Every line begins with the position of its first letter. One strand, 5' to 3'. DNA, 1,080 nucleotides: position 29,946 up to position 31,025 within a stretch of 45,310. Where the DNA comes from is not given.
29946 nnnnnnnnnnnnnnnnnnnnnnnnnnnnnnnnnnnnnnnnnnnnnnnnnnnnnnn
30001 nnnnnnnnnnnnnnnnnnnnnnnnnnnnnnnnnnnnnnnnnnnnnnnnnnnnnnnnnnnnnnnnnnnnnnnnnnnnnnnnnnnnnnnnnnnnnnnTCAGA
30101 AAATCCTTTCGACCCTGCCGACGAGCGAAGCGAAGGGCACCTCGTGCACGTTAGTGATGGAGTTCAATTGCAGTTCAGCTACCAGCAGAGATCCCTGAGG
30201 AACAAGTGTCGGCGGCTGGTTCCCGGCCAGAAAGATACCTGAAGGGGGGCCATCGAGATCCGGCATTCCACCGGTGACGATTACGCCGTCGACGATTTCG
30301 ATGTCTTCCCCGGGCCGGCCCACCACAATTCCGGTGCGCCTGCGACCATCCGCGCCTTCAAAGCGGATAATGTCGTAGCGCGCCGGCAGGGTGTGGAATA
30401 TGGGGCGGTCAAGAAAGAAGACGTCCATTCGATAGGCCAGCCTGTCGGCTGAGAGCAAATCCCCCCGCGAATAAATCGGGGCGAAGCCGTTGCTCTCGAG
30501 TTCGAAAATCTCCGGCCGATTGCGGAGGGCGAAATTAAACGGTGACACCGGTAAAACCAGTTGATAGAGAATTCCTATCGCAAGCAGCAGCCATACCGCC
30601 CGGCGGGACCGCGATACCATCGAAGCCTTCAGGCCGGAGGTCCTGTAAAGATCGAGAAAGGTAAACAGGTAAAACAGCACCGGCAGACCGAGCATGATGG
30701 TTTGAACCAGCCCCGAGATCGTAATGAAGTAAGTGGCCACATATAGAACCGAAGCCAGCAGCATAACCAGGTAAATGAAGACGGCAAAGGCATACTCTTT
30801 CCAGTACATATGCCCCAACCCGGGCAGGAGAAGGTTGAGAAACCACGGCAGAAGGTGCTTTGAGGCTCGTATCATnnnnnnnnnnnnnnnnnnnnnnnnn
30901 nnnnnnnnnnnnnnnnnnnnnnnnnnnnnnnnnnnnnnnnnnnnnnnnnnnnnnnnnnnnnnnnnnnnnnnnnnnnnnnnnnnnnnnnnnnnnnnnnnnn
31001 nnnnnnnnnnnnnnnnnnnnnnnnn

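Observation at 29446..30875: Signal peptidase I pseudo-enzyme with both catalytic residues replaced by Gly, coupled to a HAD phosphatase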

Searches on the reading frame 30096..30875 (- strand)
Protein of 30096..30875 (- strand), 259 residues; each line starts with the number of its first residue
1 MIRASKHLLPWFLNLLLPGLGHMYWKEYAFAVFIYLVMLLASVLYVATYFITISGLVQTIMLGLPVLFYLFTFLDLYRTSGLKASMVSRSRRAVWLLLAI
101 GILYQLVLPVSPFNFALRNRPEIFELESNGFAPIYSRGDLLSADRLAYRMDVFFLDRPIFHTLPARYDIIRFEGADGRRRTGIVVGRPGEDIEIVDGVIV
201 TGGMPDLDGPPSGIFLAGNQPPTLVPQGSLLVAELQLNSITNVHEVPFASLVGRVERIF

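Call 3: search_protein_families(library=pfam, proteins=[window:30096-30875:-], max_evalue=10)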
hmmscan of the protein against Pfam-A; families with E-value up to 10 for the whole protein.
window:30096-30875:- (259 aa): 3 families
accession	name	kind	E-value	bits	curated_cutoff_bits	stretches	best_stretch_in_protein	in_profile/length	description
PF10502.14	Peptidase_S26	-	0.014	15.8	22.9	1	124-201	26-94/168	Signal peptidase, peptidase S26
PF20382.3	DUF6677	-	1.2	10.2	24.3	1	12-39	4-31/116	Family of unknown function (DUF6677)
PF09843.14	DUF2070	-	4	6.1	30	1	33-112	20-90/561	Predicted membrane protein (DUF2070)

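Call 4: search_protein_families(library=ncbifam, proteins=[window:30096-30875:-], max_evalue=10)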
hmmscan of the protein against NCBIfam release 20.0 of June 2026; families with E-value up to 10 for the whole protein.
window:30096-30875:- (259 aa): 1 family
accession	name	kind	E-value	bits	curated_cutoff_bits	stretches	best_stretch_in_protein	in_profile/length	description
TIGR02227.1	sigpep_I_bact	equivalog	0.0014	18.5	47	1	123-203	22-93/162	signal peptidase I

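Call 5: search_solved_structures(query=window:30096-30875:-, max_evalue=10, show_alignments=3)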
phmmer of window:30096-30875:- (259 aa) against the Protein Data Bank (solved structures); distinct sequences matched with E-value up to 10: 3.
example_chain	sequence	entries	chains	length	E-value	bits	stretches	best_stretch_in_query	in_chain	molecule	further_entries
6xi1_AAA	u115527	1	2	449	0.016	18.4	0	203-234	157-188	Flagellin hook IN motif family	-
4me8_A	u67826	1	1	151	1.5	12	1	163-204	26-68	Signal peptidase I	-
2m6b_A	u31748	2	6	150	1.8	11.7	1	30-131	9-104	Full-Length Transmembrane Domains of Human Glycine Receptor alpha1 Subunit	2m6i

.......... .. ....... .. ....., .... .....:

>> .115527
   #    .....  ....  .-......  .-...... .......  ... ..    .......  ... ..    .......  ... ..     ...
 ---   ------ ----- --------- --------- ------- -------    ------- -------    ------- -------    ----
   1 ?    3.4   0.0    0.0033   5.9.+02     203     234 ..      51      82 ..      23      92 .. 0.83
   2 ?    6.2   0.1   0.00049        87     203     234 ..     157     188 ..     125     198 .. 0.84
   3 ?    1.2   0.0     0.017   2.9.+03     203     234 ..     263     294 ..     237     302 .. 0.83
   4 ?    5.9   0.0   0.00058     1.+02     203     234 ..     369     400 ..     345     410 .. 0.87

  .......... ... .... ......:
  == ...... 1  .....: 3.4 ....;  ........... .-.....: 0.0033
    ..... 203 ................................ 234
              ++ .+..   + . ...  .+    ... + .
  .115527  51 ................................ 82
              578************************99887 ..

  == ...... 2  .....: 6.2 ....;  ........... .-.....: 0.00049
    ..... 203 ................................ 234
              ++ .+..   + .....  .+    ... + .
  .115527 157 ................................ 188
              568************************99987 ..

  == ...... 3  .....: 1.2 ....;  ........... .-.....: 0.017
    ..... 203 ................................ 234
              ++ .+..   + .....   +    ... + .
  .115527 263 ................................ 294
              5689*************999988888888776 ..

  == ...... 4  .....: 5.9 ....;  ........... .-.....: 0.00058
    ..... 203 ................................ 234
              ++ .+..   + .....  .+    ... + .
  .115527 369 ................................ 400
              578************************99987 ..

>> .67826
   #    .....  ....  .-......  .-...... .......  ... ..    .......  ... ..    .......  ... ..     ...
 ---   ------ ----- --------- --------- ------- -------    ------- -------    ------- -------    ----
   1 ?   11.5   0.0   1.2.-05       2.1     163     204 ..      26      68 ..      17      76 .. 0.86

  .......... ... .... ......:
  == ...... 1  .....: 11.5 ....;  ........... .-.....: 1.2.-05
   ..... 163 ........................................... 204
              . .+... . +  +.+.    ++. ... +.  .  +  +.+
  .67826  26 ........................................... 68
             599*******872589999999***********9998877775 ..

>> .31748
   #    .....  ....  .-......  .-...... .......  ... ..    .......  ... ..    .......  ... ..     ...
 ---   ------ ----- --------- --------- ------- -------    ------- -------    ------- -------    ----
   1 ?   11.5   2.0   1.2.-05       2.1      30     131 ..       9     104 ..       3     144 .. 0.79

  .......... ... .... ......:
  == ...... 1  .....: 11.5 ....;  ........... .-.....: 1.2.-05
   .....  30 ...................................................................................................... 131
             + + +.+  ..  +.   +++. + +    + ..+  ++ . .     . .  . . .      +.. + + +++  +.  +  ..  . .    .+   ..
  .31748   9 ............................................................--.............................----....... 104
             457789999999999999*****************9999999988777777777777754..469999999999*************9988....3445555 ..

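Call 6: find_homologous_proteins(query=window:30096-30875:-, max_evalue=0.001)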
Query window:30096-30875:- (259 aa): 19 proteins with E <= 0.001 among 1852 candidates.
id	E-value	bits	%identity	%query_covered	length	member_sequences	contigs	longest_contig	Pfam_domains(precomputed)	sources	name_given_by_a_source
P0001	1.9e-138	479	100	86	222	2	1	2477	-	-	-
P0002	9.1e-86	306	54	96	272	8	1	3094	-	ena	-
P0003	5.2e-82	294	54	96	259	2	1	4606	-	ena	-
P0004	1.2e-81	293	52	98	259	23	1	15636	-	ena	-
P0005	1.9e-78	282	53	95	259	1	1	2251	-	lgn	-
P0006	3.0e-78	281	49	92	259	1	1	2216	-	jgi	jgi:hypothetical protein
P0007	4.7e-78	281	53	95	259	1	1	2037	-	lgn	-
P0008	1.1e-77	280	49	95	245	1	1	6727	-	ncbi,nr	ncbi:MAG: hypothetical protein U9R56_08335 [candidate division Zixibacteria bacterium]|nr:hypothetic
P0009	1.8e-75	272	50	92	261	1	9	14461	-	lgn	-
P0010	2.1e-73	266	49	91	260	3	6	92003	-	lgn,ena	-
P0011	4.8e-72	261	47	92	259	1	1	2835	-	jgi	jgi:hypothetical protein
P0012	7.5e-72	260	50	92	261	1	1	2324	-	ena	-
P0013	4.4e-65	238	43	96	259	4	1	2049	PF10502.15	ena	-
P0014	2.8e-63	232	44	96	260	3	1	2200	-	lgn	-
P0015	1.3e-60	224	41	100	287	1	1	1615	-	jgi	jgi:hypothetical protein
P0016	3.2e-56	209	38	92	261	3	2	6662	-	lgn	-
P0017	6.2e-51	192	39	95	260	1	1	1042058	-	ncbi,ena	-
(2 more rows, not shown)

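Call 11: find_encoding_contigs(protein=P0010, flank=8000, max_places=3)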
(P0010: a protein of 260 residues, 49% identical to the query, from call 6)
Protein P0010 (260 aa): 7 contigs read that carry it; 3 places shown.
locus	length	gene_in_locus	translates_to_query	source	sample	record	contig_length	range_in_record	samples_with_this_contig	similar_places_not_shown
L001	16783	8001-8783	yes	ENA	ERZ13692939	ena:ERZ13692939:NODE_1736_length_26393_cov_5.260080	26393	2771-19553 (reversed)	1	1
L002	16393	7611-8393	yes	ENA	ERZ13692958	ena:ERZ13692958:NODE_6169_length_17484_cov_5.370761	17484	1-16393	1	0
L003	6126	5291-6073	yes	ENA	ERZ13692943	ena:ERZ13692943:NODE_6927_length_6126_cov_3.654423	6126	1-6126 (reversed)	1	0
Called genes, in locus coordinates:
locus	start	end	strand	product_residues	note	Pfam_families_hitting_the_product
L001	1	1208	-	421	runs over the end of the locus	PF03916:NrfD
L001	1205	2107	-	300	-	PF13247:Fer4_11, PF12838:Fer4_7 (weak), PF12797:Fer4_2 (weak), PF12837:Fer4_6 (weak), PF13237:Fer4_10 (weak), PF13187:Fer4_9 (weak)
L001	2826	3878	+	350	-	PF21016:RlmN_N, PF04055:Radical_SAM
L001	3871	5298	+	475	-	-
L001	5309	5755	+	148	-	-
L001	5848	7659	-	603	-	PF22694:CtpB_N-like, PF00595:PDZ, PF13180:PDZ_2, PF17820:PDZ_6, PF03572:Peptidase_S41, PF28547:CHD_PDZ-protease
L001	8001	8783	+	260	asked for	-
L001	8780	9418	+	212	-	PF00702:Hydrolase, PF12710:HAD (weak), PF13419:HAD_2, PF13242:Hydrolase_like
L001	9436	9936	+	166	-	PF02870:Methyltransf_1N (weak), PF01035:DNA_binding_1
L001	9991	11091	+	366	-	PF02073:Peptidase_M29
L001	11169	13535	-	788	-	PF00082:Peptidase_S8, PF00801:PKD, PF18911:PKD_4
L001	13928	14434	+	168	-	PF07963:N_methyl (faint)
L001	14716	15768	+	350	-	PF14450:FtsA (faint), PF11104:PilM_2, PF05134:T2SSL (weak)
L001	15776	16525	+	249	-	PF05137:PilN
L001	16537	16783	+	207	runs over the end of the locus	PF04350:PilO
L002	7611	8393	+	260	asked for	-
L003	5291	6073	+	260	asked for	-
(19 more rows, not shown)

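Call 12: find_encoding_contigs(protein=P0017, flank=8000, max_places=2)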
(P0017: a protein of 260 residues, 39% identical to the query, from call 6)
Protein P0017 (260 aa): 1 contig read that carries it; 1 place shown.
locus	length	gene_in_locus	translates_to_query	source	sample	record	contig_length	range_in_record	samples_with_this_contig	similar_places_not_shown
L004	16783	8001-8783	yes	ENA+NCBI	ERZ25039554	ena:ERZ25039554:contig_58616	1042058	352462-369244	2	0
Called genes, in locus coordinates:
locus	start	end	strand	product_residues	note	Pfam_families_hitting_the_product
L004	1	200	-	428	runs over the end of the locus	PF03916:NrfD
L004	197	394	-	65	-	-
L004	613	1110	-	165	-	PF13187:Fer4_9 (faint), PF00037:Fer4 (faint), PF13183:Fer4_8 (faint), PF13237:Fer4_10 (weak), PF13247:Fer4_11, PF12838:Fer4_7 (weak), PF12797:Fer4_2 (weak), PF12837:Fer4_6 (weak), +1 more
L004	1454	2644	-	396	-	PF17785:PUA_3, PF10672:Methyltrans_SAM, PF03602:Cons_hypoth95 (weak)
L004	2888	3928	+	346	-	PF21016:RlmN_N, PF04055:Radical_SAM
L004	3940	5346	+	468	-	-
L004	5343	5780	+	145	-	-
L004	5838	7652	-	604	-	PF22694:CtpB_N-like (weak), PF00595:PDZ, PF13180:PDZ_2, PF17820:PDZ_6, PF03572:Peptidase_S41, PF28547:CHD_PDZ-protease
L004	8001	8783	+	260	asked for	-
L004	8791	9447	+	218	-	PF00702:Hydrolase, PF12710:HAD, PF13419:HAD_2, PF13242:Hydrolase_like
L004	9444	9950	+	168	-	PF02870:Methyltransf_1N (weak), PF01035:DNA_binding_1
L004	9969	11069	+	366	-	PF02073:Peptidase_M29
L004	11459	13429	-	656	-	PF16177:ACAS_N, PF00501:AMP-binding, PF13193:AMP-binding_C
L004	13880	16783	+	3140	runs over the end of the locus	PF07495:Y_Y_Y (faint), PF22352:K319L-like_PKD (faint), PF22060:Cep192_D1 (faint), PF18962:Por_Secre_tail (faint), PF13860:FlgD_ig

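Call 13: find_encoding_contigs(protein=P0016, flank=8000, max_places=2)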
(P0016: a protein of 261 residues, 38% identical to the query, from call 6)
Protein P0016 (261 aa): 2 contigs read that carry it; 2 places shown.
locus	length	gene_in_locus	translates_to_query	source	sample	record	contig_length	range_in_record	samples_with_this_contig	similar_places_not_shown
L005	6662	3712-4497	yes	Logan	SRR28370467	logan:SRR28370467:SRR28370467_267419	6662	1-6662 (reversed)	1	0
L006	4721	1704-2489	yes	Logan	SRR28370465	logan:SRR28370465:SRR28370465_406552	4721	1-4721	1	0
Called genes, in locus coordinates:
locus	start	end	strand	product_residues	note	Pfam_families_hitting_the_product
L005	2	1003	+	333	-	?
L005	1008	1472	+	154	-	-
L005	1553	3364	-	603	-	PF22694:CtpB_N-like (weak), PF00595:PDZ, PF13180:PDZ_2, PF17820:PDZ_6, PF03572:Peptidase_S41, PF28547:CHD_PDZ-protease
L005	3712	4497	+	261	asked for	-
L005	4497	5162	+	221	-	PF00702:Hydrolase, PF08282:Hydrolase_3 (faint), PF12710:HAD, PF13419:HAD_2, PF13242:Hydrolase_like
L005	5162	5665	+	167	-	PF01035:DNA_binding_1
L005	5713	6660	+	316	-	?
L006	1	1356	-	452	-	?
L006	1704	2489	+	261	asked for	-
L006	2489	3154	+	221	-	PF00702:Hydrolase, PF08282:Hydrolase_3 (faint), PF12710:HAD, PF13419:HAD_2, PF13242:Hydrolase_like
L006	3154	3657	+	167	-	PF01035:DNA_binding_1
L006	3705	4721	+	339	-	?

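Call 14: predict_structure(alignment_id=A1)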
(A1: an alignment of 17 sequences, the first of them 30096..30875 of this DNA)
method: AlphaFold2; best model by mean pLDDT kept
length: 259 residues; sequences in the alignment: 17
mean_pLDDT: 85.5   pTM: 0.66
mean pLDDT of the five models: 85.5, 85.4, 83.7, 82.5, 82.3
residues with pLDDT >= 90: 98; 70-90: 146; 50-70: 12; < 50: 3
segments of 3 or more residues with pLDDT < 50: 1-3
pLDDT, mean of each block of 10 residues (from residue 1): 67 91 91 91 79 84 87 90 78 89 80 78 89 89 86 70 89 92 93 88 84 78 91 88 91 89
secondary structure, 60 per line:
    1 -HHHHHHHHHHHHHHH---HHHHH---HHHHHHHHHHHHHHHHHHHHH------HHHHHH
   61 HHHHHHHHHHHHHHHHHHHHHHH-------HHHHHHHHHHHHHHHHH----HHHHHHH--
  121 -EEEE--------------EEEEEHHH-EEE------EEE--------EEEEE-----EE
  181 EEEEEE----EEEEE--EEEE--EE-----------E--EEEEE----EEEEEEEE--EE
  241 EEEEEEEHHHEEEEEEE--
elements in order: H2-16 H20-24 H28-48 H55-83 H91-107 H112-118 E122-125 E140-144 E149-151 E158-160 E169-173 E179-186 E191-195 E198-201 E220-224 E229-236 E239-247 E251-257

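Call 17: fold_search(model_id=the predicted structure, library=pdb)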
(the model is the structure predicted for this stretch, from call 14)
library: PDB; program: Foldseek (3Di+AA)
matches with E <= 10: 238; with E <= 0.001: 15
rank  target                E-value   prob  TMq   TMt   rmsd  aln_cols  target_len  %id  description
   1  4n31_A                8.7e-06  1.00  0.37  0.62   4.5       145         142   16  Structure and activity of Streptococcus pyogenes SipA: a signal peptidase homologue essential for pilus polymerisation (released 2014-08-20)
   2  4wvh_A                2.9e-05  1.00  0.39  0.21  11.0       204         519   13  Crystal structure of the Type-I signal peptidase from Staphylococcus aureus (SpsB) in complex with a substrate peptide (released 2015-09-23)
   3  9nlo_A                3.9e-05  1.00  0.35  0.40   9.4       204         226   16  Escherichia coli Signal Peptidase I Delta 2-76 P84A in complex with lipopeptide inhibitor (released 2025-11-19)
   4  4wvj_A                4.6e-05  1.00  0.38  0.20  11.0       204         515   13  Crystal structure of the Type-I signal peptidase from Staphylococcus aureus (SpsB) in complex with an inhibitor peptid (released 2015-09-23)
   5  4n31_B                5.8e-05  1.00  0.36  0.64   4.4       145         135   16  Structure and activity of Streptococcus pyogenes SipA: a signal peptidase homologue essential for pilus polymerisation (released 2014-08-20)
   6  4wvg_A                8.1e-05  1.00  0.40  0.21   4.4       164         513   14  Crystal structure of the Type-I signal peptidase from Staphylococcus aureus (SpsB). (released 2015-09-23)
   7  4wvi_A                8.1e-05  1.00  0.39  0.20  11.0       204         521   13  Crystal structure of the Type-I signal peptidase from Staphylococcus aureus (SpsB) in complex with a substrate peptide (released 2015-09-23)
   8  1kn9_A                1.9e-04  1.00  0.37  0.40  10.1       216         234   16  CRYSTAL STRUCTURE OF A BACTERIAL SIGNAL PEPTIDASE APO-ENZYME, IMPLICATIONS FOR SIGNAL PEPTIDE BINDING AND THE SER-LYS  (released 2002-01-30)
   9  3iiq_B                2.7e-04  1.00  0.36  0.41   8.3       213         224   16  Crystallographic analysis of bacterial signal peptidase in ternary complex with Arylomycin A2 and a beta-sultam inhibi (released 2009-09-01)
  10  1b12_D                3.6e-04  1.00  0.36  0.42  10.0       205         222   16  CRYSTAL STRUCTURE OF TYPE 1 SIGNAL PEPTIDASE FROM ESCHERICHIA COLI IN COMPLEX WITH A BETA-LACTAM INHIBITOR (released 1999-12-10)
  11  6b88_B                6.4e-04  1.00  0.37  0.40  10.2       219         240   16  E. coli LepB in complex with GNE0775 ((4S,7S,10S)-10-((S)-4-amino-2-(2-(4-(tert-butyl)phenyl)-4-methylpyrimidine-5-car (released 2018-10-10)
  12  3s04_A                7.6e-04  1.00  0.34  0.42   9.8       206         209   14  Crystal structure of Escherichia coli type I signal peptidase in complex with an Arylomycin Lipoglycopeptide Antibioti (released 2011-10-05)
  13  4k8w                  9.0e-04  1.00  0.21  0.43  10.0       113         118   17  An arm-swapped dimer of the S. pyogenes pilin specific assembly factor SipA (released 2013-06-26)
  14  3s04_B                9.6e-04  1.00  0.36  0.41  10.1       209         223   16  Crystal structure of Escherichia coli type I signal peptidase in complex with an Arylomycin Lipoglycopeptide Antibioti (released 2011-10-05)
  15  9nlo_B                9.6e-04  1.00  0.36  0.41   9.8       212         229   17  Escherichia coli Signal Peptidase I Delta 2-76 P84A in complex with lipopeptide inhibitor (released 2025-11-19)
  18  4me8                  2.4e-03  1.00  0.29  0.60   5.3       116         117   21  Crystal structure of a signal peptidase I (EF3073) from Enterococcus faecalis V583 at 2.27 A resolution (released 2013-09-11)
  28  4nv4_B                3.1e-01  0.72  0.19  0.41  16.2        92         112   20  1.8 Angstrom Crystal Structure of Signal Peptidase I from Bacillus anthracis. (released 2013-12-18)
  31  4nv4_A                4.4e-01  0.60  0.19  0.39  14.4        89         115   21  1.8 Angstrom Crystal Structure of Signal Peptidase I from Bacillus anthracis. (released 2013-12-18)
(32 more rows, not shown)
